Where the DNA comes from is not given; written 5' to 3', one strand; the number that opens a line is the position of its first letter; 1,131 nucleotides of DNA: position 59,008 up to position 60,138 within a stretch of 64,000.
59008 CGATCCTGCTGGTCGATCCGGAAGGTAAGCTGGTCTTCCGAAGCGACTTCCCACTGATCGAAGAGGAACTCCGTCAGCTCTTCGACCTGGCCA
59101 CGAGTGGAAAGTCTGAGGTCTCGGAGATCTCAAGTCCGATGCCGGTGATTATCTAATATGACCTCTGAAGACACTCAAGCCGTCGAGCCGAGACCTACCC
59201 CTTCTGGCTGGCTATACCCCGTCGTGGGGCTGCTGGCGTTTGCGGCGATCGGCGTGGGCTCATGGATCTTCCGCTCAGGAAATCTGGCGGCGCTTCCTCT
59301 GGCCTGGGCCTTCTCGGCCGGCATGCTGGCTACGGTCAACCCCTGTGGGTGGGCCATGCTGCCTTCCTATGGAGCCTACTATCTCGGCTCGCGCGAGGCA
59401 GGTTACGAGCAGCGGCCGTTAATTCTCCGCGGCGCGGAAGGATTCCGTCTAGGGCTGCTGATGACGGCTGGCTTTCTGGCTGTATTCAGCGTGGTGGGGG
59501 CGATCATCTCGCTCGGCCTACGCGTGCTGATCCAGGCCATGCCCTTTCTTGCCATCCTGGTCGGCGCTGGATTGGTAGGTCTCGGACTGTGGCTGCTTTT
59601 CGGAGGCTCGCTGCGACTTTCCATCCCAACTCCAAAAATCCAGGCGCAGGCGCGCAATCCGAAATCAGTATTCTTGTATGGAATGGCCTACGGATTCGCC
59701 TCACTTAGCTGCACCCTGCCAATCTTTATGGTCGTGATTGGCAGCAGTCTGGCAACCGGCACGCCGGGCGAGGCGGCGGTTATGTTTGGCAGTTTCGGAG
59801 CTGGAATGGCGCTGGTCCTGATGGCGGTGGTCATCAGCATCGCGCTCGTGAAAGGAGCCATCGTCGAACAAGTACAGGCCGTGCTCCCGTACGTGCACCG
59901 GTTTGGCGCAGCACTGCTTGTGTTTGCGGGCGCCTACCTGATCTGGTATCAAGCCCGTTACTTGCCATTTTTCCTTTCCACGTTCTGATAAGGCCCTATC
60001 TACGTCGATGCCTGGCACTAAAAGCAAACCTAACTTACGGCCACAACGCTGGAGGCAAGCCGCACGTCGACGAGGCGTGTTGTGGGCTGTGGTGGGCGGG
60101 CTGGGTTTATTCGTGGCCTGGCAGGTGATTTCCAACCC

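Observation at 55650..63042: Non-canonical mercury-resistance cluster built around a CcdA/TlpA thiol-selenol relay, with two predicted selenoproteins and no MerR, MerT or MerP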

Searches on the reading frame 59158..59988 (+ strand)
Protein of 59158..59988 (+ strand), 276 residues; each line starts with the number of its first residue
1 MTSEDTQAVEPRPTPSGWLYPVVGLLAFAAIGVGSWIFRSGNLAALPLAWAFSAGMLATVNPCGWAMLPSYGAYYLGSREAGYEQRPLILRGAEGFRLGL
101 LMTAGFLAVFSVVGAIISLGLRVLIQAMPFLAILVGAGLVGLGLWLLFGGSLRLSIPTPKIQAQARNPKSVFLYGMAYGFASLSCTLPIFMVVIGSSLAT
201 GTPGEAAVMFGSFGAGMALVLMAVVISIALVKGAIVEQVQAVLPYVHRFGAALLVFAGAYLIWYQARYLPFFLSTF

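Call 7: search_protein_families(library=pfam, proteins=[window:59158-59988:+], max_evalue=0.01)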
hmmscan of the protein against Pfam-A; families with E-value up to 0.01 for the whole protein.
window:59158-59988:+ (276 aa): 0 families

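Call 8: search_protein_families(library=ncbifam, proteins=[window:59158-59988:+], max_evalue=0.01)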
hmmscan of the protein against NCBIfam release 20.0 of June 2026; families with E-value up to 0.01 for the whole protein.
window:59158-59988:+ (276 aa): 0 families

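Call 11: search_protein_families(library=pfam, proteins=[window:59158-59988:+], max_evalue=10)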
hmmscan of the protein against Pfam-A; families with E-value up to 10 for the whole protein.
window:59158-59988:+ (276 aa): 0 families

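Call 14: find_encoding_contigs(protein=window:59158-59988:+, flank=10000, max_places=10)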
Protein window:59158-59988:+ (276 aa): 23 contigs read that carry it; 10 places shown.
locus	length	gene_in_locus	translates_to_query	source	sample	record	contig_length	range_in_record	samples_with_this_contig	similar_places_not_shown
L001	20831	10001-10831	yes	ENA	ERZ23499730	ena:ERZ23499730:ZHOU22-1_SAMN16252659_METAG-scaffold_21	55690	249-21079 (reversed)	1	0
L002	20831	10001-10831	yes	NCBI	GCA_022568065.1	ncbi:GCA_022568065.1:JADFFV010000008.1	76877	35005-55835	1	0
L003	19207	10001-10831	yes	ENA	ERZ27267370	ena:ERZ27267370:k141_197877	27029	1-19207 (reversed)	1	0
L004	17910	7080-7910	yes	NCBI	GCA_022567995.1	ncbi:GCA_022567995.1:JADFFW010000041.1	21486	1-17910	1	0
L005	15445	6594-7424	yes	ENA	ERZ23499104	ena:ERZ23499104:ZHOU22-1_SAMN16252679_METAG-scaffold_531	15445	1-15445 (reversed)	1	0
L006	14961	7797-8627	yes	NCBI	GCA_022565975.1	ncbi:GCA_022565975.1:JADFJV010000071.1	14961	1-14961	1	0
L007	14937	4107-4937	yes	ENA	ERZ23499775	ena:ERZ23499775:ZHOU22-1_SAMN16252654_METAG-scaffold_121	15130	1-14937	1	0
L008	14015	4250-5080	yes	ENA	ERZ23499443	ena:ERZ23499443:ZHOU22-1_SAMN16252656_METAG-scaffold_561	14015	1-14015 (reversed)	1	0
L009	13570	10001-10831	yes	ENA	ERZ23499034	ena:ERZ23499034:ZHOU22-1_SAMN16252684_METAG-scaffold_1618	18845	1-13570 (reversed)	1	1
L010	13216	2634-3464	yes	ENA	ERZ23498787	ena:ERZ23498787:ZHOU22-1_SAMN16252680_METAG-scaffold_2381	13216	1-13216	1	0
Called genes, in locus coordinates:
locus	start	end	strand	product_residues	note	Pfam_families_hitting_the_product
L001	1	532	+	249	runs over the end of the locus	PF25231:DUF7847 (weak)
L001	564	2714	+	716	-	PF02518:HATPase_c, PF00204:DNA_gyraseB, PF01751:Toprim, PF00986:DNA_gyraseB_C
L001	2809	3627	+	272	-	PF00211:Guanylate_cyc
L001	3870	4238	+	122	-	PF00903:Glyoxalase, PF22677:Ble-like_N (weak), PF18029:Glyoxalase_6 (weak)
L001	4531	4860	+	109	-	PF02694:UPF0060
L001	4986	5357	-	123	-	PF01451:LMWPc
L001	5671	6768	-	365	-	PF01266:DAO (faint), PF07992:Pyr_redox_2, PF13450:NAD_binding_8 (faint), PF13738:Pyr_redox_3, PF13434:Lys_Orn_oxgnase (weak), PF00743:FMO-like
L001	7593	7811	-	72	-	-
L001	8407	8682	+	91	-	PF02852:Pyr_redox_dim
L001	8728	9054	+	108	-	PF00403:HMA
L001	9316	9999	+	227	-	PF00578:AhpC-TSA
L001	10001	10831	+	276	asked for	-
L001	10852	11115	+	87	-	-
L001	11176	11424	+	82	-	-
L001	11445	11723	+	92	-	PF05052:MerE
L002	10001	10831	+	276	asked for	-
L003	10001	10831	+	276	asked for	-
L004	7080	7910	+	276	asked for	-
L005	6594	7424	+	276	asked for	-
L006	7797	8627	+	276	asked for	-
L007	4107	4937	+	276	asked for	-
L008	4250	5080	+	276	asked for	-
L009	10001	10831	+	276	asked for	-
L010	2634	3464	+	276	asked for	-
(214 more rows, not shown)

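Call 23: find_homologous_proteins(query=window:59158-59985:+)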
Query window:59158-59985:+ (276 aa): 1295 proteins with E <= 0.001 among 8000 candidates; the best 120 are listed.
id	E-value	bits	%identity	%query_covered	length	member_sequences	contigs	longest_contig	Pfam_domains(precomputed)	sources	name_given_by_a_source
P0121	2.5e-169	580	100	100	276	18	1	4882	-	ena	-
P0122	1.2e-149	515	87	100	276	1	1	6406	-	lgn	-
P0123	7.2e-148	509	87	100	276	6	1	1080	-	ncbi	-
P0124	1.3e-137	476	82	100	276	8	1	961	-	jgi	jgi:cytochrome c biogenesis protein CcdA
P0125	4.6e-137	474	80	100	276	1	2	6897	-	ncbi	-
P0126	4.6e-137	474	82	100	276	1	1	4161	-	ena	-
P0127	2.9e-136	471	81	100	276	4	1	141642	-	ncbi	ncbi:MAG: cytochrome c biogenesis CcdA family protein [Anaerolineales bacterium]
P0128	6.3e-135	467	79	100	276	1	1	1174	-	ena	-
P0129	3.1e-133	461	80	100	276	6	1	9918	-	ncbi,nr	ncbi:MAG: cytochrome c biogenesis protein CcdA [Chloroflexi bacterium]|nr:cytochrome c biogenesis pr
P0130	2.5e-130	452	79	100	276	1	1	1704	-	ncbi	-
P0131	3.7e-130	451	78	100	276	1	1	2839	-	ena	-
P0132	5.3e-114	398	88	80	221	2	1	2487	-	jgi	jgi:cytochrome c biogenesis protein CcdA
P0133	4.2e-102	359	73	85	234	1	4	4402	-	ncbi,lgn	ncbi:MAG: cytochrome c biogenesis CcdA family protein [Anaerolineales bacterium]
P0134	2.7e-91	324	67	84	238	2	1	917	-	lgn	-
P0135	5.8e-89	316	90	63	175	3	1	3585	-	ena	-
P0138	6.2e-84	300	64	84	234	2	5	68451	PF02683.23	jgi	jgi:cytochrome c biogenesis protein CcdA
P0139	6.3e-84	300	62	84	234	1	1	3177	PF02683.23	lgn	-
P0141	3.7e-83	297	63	83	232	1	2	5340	PF02683.23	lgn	-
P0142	1.4e-82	295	63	84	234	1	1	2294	PF02683.23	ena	-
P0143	2.1e-82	295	61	84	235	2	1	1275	PF02683.23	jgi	jgi:cytochrome c biogenesis protein CcdA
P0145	1.7e-81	292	63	84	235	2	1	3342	PF02683.23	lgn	-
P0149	1.1e-80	289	62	84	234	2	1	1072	PF02683.23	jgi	-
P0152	3.0e-80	287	62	83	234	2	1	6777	PF02683.23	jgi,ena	-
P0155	1.8e-79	285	60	84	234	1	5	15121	PF02683.23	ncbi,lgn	-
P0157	2.7e-79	284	61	83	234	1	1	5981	PF02683.23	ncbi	-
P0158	2.7e-79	284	61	84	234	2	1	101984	-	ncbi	-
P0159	3.0e-79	284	60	84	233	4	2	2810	PF02683.23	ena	-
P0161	3.2e-79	284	61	84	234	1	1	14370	PF02683.23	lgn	-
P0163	5.7e-79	283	61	84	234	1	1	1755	PF02683.23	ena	-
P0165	8.2e-79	283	59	84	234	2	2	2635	PF02683.23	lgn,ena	-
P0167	1.2e-78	282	59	85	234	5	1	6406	PF02683.23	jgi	jgi:cytochrome c biogenesis protein CcdA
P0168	1.3e-78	282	59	83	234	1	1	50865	PF02683.23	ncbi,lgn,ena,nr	ncbi:MAG: cytochrome c biogenesis protein CcdA [Chloroflexi bacterium]|nr:cytochrome c biogenesis pr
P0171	1.4e-78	282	59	85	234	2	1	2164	PF02683.23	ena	-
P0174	2.9e-78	281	62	84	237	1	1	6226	PF02683.23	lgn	-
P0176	4.8e-78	280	58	84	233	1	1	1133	PF02683.23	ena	-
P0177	5.0e-78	280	61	84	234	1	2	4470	PF02683.23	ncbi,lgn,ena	-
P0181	1.1e-77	279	58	84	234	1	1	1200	PF02683.23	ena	-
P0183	2.3e-77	278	61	83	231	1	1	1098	PF02683.23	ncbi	-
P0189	1.0e-76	276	59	84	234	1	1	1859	PF02683.23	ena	-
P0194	1.9e-76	275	58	84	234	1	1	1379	PF02683.23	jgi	jgi:cytochrome c biogenesis protein CcdA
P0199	9.6e-76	273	59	82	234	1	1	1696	PF02683.23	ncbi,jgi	-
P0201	1.5e-75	272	60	81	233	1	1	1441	PF02683.23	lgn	-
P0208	1.4e-74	269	58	82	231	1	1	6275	PF02683.23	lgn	-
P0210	2.3e-74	268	59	83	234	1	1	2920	PF02683.23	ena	-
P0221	9.2e-74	266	58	83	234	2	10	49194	PF02683.23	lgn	-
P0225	1.7e-73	265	57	84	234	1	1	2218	PF02683.23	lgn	-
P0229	2.6e-73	265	57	83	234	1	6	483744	PF02683.23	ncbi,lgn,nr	ncbi:MAG: cytochrome c biogenesis protein CcdA [Chloroflexi bacterium]|nr:MAG: cytochrome c biogenes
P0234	7.1e-73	263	59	82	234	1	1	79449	PF02683.23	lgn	-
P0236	1.2e-72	263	56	82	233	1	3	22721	PF02683.23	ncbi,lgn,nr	ncbi:MAG: cytochrome c biogenesis protein CcdA [Anaerolineae bacterium]|nr:cytochrome c biogenesis p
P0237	4.9e-72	261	56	85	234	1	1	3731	PF02683.23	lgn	-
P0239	8.1e-72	260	55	82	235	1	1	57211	PF02683.23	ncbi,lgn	-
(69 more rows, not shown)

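Call 24: find_encoding_contigs(protein=P0229, flank=10000, max_places=1)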
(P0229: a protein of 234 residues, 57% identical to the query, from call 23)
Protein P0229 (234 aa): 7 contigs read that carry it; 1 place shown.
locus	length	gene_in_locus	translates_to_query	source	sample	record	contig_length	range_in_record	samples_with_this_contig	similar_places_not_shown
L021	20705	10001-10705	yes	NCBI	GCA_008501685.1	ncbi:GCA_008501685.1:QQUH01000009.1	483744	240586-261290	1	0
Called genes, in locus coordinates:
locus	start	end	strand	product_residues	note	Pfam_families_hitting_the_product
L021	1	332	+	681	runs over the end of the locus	PF00122:E1-E2_ATPase, PF00702:Hydrolase, PF08282:Hydrolase_3 (faint)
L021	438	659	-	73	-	PF09851:SHOCT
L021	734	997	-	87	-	PF09851:SHOCT (weak)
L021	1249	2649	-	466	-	PF01476:LysM, PF23473:LysM3_LYK4_5 (weak), PF01551:Peptidase_M23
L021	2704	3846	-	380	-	PF00672:HAMP, PF00512:HisKA, PF02518:HATPase_c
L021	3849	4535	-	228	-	PF00072:Response_reg, PF00486:Trans_reg_C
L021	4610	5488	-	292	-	-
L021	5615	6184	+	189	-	PF13411:MerR_1, PF00376:MerR, PF09278:MerR-DNA-bind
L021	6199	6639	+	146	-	-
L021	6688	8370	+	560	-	PF00403:HMA, PF07992:Pyr_redox_2, PF12831:FAD_oxidored (faint), PF13738:Pyr_redox_3 (weak), PF00070:Pyr_redox, PF02852:Pyr_redox_dim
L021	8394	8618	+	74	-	PF00403:HMA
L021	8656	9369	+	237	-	-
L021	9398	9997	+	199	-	PF00578:AhpC-TSA, PF08534:Redoxin, PF13905:Thioredoxin_8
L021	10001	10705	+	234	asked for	PF02683:DsbD_TM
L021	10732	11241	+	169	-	PF13192:Thioredoxin_3 (weak)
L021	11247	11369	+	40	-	PF01262:AlaDh_PNT_C (weak), PF07992:Pyr_redox_2 (weak), PF12831:FAD_oxidored (weak), PF13450:NAD_binding_8 (weak)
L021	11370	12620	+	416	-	PF07992:Pyr_redox_2, PF13738:Pyr_redox_3 (weak), PF00070:Pyr_redox, PF02852:Pyr_redox_dim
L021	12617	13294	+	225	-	PF03243:MerB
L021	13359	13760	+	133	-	PF01978:TrmB (faint), PF03965:Penicillinase_R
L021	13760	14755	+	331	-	PF01435:Peptidase_M48 (faint), PF05569:Peptidase_M56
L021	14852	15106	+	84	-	PF18917:LiaI-LiaF-like_TM1 (weak)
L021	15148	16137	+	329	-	PF02129:Peptidase_S15, PF01738:DLH (faint), PF20434:BD-FAE (faint), PF00561:Abhydrolase_1 (faint), PF12146:Hydrolase_4, PF12697:Abhydrolase_6 (weak), PF00326:Peptidase_S9 (faint), PF08840:BAAT_C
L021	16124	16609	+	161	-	PF19948:DUF6410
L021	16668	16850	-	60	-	-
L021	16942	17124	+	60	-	-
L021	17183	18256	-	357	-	PF01551:Peptidase_M23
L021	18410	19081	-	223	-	PF13462:Thioredoxin_4, PF01323:DSBA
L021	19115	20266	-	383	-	PF03734:YkuD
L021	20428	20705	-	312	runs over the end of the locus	PF05569:Peptidase_M56, PF01435:Peptidase_M48 (weak)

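Call 25: find_encoding_contigs(protein=P0158, flank=10000, max_places=1)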
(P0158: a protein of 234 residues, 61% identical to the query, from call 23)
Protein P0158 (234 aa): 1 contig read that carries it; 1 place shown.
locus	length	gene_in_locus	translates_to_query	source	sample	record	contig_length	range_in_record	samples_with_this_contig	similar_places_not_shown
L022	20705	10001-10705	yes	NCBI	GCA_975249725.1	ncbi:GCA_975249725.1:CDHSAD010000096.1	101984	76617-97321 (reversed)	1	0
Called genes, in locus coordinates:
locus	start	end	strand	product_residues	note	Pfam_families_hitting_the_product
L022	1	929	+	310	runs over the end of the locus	PF00140:Sigma70_r1_2, PF04542:Sigma70_r2, PF04539:Sigma70_r3, PF04545:Sigma70_r4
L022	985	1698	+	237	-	PF03853:YjeF_N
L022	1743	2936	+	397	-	PF00462:Glutaredoxin, PF01946:Thi4 (weak), PF00890:FAD_binding_2 (weak), PF01266:DAO (weak), PF07992:Pyr_redox_2, PF12831:FAD_oxidored (weak), PF13738:Pyr_redox_3, PF00070:Pyr_redox, +5 more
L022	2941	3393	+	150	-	PF00578:AhpC-TSA, PF08534:Redoxin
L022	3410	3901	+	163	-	PF07355:GRDB (weak)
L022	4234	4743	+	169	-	PF07920:DUF1684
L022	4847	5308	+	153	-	PF00376:MerR, PF13411:MerR_1, PF09278:MerR-DNA-bind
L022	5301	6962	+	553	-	PF00403:HMA, PF01134:GIDA (weak), PF03486:HI0933_like (faint), PF07992:Pyr_redox_2, PF12831:FAD_oxidored (weak), PF13738:Pyr_redox_3, PF00070:Pyr_redox, PF02852:Pyr_redox_dim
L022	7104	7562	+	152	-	PF24298:DUF7482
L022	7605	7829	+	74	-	PF00403:HMA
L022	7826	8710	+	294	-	-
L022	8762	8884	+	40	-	-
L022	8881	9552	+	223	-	PF00578:AhpC-TSA (weak), PF08534:Redoxin (weak)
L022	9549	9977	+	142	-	PF03203:MerC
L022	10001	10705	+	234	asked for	-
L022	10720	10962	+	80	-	-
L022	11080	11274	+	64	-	-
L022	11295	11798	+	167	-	PF05052:MerE, PF13192:Thioredoxin_3 (weak)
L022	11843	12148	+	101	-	PF02583:Trns_repr_metal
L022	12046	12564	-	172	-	-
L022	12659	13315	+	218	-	PF03243:MerB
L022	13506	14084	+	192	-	-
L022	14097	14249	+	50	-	-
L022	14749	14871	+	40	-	PF01262:AlaDh_PNT_C (weak), PF07992:Pyr_redox_2 (weak), PF01134:GIDA (weak), PF01266:DAO (weak), PF12831:FAD_oxidored (weak)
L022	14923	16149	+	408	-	PF07992:Pyr_redox_2, PF13738:Pyr_redox_3, PF00070:Pyr_redox, PF01266:DAO (faint), PF02852:Pyr_redox_dim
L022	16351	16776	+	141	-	PF24298:DUF7482 (weak)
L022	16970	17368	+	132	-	PF13613:HTH_Tnp_4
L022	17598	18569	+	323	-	-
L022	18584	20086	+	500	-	PF01471:PG_binding_1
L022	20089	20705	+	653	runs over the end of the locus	PF00005:ABC_tran, PF13304:AAA_21 (faint), PF12704:MacB_PCD, PF02687:FtsX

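Call 26: find_encoding_contigs(protein=P0127, flank=10000, max_places=1)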
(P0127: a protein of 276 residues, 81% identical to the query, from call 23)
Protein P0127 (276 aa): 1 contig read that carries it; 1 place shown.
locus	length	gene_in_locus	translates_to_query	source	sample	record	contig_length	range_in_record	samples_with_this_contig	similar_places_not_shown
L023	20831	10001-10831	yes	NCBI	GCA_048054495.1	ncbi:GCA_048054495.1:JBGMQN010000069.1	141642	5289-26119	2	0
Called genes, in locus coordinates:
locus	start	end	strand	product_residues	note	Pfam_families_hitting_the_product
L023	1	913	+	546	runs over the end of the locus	-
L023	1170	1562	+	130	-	-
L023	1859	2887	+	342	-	-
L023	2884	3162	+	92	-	-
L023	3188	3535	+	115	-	-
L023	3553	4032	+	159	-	-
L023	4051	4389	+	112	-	PF00892:EamA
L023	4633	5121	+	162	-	-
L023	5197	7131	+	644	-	PF08298:AAA_PrkA, PF13191:AAA_16 (weak), PF06798:PrkA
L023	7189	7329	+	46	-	-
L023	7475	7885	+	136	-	PF02645:DegV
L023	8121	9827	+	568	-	PF00403:HMA, PF01134:GIDA, PF03486:HI0933_like (faint), PF07992:Pyr_redox_2, PF12831:FAD_oxidored (weak), PF13738:Pyr_redox_3, PF00070:Pyr_redox, PF02852:Pyr_redox_dim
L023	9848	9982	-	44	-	-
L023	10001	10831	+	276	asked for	-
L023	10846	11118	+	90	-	-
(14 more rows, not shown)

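Call 39: find_related_loci(query=A1, collection=genome_contigs, flank=10000)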
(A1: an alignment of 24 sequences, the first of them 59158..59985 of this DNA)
Query A1 (276 aa) in genome_contigs; peptide patterns used: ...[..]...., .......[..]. (x = any residue, [..] = any of these).
599 stretches matched a pattern (row limit reached: there are more); 586 encode a relative of the query (tblastn E <= 1e-3); the best 80 are kept; 80 distinct loci.
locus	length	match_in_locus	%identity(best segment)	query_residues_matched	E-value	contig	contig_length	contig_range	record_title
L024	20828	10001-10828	85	1-276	1e-140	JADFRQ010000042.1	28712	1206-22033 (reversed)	MAG: Chloroflexota bacterium isolate B88T1L10 B88T1L10_NODE1992, whole genome shotgun sequence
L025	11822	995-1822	82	1-276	3e-130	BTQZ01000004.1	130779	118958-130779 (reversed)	MAG: Anaerolineae bacterium BMS9Abin28 DNA, NODE_6_length_130779, whole genome shotgun sequence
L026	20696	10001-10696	59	39-270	3e-84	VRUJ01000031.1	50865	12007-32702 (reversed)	MAG: Chloroflexota bacterium isolate MohnsGC08_bin188 NODE_31_length_50865_cov_54.371663, whole genome shotgun sequence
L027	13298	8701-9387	60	48-276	8e-84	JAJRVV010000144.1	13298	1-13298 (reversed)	MAG: Chloroflexota bacterium isolate Dive96_bin10.74 k141_2771469, whole genome shotgun sequence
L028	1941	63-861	60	43-267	1e-81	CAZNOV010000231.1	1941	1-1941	MAG TPA_asm: uncultured Nitrososphaera sp. isolate binchicken_co21_295 genome assembly, contig: NODE_144302_length_1941_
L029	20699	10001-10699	58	42-276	2e-77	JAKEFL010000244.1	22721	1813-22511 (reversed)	MAG: Anaerolineae bacterium isolate PMV_2.79 PMV_2.79.k101_1861928, whole genome shotgun sequence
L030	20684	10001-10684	55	48-274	4e-77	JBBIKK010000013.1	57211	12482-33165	MAG: Chloroflexota bacterium isolate BR2F70218_bin_184 NODE_387_length_57211_cov_3.0672, whole genome shotgun sequence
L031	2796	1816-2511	53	43-274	2e-77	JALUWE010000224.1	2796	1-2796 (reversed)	MAG: Anaerolineales bacterium isolate 128-326_metabat2_scaf2bin.091 128-326_scaffold_23838_c1, whole genome shotgun sequ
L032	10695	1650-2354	51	40-273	8e-75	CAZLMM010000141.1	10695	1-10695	MAG TPA_asm: uncultured Caldilineaceae bacterium isolate binchicken_co107_138 genome assembly, contig: NODE_13910_length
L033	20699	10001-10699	58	42-274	3e-72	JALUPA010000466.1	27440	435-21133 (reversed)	MAG: Ardenticatenaceae bacterium isolate S146_maxbin2_scaf2bin.202 S146_NODE_356_length_27440_cov_4.313477, whole genome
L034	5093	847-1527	59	42-268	5e-72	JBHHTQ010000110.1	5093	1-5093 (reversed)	MAG: Anaerolineae bacterium isolate S.9.sp3_bin.44 NODE_3455_length_5093_cov_9.867606, whole genome shotgun sequence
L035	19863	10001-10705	50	40-274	6e-69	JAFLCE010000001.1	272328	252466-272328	MAG: Anaerolineae bacterium isolate UWPOB_ANAER1 gnl_X_MCALJHDA_1, whole genome shotgun sequence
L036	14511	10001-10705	48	40-274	1e-67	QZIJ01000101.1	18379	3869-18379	MAG: Anaerolineaceae bacterium isolate SURF_68 contig-100_4452_length_18379_read_count_82800, whole genome shotgun seque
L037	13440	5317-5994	53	46-270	2e-66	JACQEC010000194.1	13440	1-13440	MAG: Chloroflexi bacterium isolate NC_groundwater_1011_Pr1_S-0.65um_62_48 Montesol18_Sp65_coassembly_scaffold_497876, wh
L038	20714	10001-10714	51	35-273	6e-66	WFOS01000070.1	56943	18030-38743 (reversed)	MAG: Ardenticatena sp. isolate S012_161 k151_320228, whole genome shotgun sequence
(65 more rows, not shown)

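Call 46: search_dna_similar(query=window:59158-59985:+, collection=plasmids, mode=protein, max_rows=25, max_evalue=0.001)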
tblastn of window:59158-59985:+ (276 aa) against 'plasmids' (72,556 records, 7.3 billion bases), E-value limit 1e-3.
Records with a match: 69; places in all: 73; records where one place covers at least 80% of the query: 40.
Best place of each record, by identity: <60% 69.
By first word of the organism name: Staphylococcus 39; Mycobacterium 6; Rhodococcus 5; Mycolicibacterium 4; Pseudarthrobacter 2; Streptomyces 2; Pseudonocardia 1; Nonomuraea 1; Arthrobacter 1; Deinococcus 1; and 7 more.
By predicted mobility (MOB-suite, as given by PLSDB): mobilizable 36; non-mobilizable 28; conjugative 5.
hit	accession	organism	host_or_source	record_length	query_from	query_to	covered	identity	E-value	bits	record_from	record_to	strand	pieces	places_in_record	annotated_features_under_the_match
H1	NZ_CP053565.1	Pseudonocardia broussonetiae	plant,Broussonetia papyrifera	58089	48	274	82%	43.7%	1e-31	130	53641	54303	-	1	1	cytochrome c biogenesis protein CcdA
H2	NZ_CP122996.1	Mycolicibacterium aubagnense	wall sediment of Poderosa mine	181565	39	264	82%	39.0%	1e-17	89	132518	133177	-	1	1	cytochrome c biogenesis protein CcdA | redoxin domain-containing protein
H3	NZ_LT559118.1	Nonomuraea gerenzanensis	-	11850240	46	267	80%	39.5%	7e-21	99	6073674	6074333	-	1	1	none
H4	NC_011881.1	Pseudarthrobacter chlorophenolicus A6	-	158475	34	264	84%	37.5%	6e-26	114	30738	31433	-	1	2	cytochrome c biogenesis CcdA family protein | TlpA disulfide reductase family protein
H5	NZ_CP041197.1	Pseudarthrobacter sp. NIBRBAC000502770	Genome assembly,coal mine soil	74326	48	264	79%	38.7%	2e-26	115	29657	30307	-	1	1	cytochrome c biogenesis CcdA family protein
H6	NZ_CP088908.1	Rhodococcus qingshengii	cell culture,forest soil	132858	51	264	78%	39.1%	7e-22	102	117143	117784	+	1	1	cytochrome c biogenesis CcdA family protein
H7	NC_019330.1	Arthrobacter sp. J3.40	heavy aromatic hydrocarbon contaminated ...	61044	48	264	79%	38.0%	2e-19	95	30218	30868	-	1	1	cytochrome c biogenesis protein CcdA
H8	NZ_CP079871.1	Mycobacterium sp. SMC-4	Homo sapiens,sputum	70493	48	264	79%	37.7%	2e-17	89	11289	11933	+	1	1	cytochrome c biogenesis protein CcdA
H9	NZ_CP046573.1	Rhodococcus sp. WAY2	cell culture,bacterial consortium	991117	48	264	79%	37.7%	2e-17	89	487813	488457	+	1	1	cytochrome c biogenesis protein CcdA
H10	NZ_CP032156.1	Mycobacterium sp. ELW1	whole organism,Stream sediment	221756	48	260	77%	37.9%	6e-17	88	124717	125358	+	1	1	cytochrome c biogenesis protein CcdA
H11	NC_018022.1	Mycolicibacterium chubuense NBB4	-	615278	48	260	77%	37.9%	6e-17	88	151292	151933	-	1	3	cytochrome c biogenesis protein CcdA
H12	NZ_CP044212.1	Rhodococcus ruber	cell culture,landfill cover soil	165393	48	264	79%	36.5%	2e-20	98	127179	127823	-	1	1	cytochrome c biogenesis CcdA family protein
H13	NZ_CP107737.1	Streptomyces longwoodensis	-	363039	48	264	79%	35.9%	5e-14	79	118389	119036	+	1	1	cytochrome c biogenesis protein CcdA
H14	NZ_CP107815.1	Streptomyces longwoodensis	-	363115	48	264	79%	35.9%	5e-14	79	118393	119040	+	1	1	cytochrome c biogenesis protein CcdA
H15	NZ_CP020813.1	Mycobacterium dioxanotrophicus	Single cell,river sediment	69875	48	264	79%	35.6%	1e-14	81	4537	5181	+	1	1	cytochrome c biogenesis protein CcdA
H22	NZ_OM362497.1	Staphylococcus aureus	-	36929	47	264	79%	33.8%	2e-20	98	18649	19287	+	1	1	cytochrome c biogenesis protein CcdA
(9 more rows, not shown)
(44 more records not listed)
